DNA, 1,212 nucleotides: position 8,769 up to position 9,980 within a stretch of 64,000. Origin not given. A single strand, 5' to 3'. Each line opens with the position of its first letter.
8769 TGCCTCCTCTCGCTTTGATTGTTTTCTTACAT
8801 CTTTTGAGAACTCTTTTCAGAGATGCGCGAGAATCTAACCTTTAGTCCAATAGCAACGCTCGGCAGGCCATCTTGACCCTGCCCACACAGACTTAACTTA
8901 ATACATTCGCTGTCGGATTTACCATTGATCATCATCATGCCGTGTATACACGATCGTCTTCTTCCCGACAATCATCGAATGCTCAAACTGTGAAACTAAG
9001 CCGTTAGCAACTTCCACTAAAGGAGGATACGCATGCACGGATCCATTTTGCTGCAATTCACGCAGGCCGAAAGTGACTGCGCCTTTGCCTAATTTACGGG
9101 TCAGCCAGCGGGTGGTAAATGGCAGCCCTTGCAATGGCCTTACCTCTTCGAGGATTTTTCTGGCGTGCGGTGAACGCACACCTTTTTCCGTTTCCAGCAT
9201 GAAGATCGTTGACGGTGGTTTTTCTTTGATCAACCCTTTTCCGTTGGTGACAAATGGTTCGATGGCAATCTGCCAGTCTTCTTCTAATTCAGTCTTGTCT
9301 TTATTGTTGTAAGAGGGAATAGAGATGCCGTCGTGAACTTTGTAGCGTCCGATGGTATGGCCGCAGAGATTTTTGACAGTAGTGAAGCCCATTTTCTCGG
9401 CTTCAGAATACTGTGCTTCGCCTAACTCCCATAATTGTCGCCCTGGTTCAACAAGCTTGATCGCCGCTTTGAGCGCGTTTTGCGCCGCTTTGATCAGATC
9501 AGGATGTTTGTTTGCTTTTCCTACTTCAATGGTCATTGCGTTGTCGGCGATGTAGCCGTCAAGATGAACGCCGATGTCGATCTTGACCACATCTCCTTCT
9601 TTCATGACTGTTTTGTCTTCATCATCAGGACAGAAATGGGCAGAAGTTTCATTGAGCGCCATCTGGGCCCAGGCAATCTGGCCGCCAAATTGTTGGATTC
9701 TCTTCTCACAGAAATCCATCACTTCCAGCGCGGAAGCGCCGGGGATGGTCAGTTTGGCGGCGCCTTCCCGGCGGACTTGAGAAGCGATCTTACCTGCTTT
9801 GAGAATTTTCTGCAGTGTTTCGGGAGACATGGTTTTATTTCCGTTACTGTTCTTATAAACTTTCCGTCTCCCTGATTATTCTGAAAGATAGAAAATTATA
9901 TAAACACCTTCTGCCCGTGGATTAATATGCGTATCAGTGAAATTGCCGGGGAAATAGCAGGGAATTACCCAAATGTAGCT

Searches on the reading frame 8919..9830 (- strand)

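Call 46: search_protein_families(library=pfam, proteins=[window:8919-9830:-], max_evalue=0.00001)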
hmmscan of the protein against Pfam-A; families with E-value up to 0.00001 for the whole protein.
window:8919-9830:- (303 aa): 1 family
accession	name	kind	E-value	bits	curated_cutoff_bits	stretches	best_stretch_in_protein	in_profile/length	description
PF00557.29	Peptidase_M24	-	2.1e-31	109.8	23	1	8-198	2-195/208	Metallopeptidase family M24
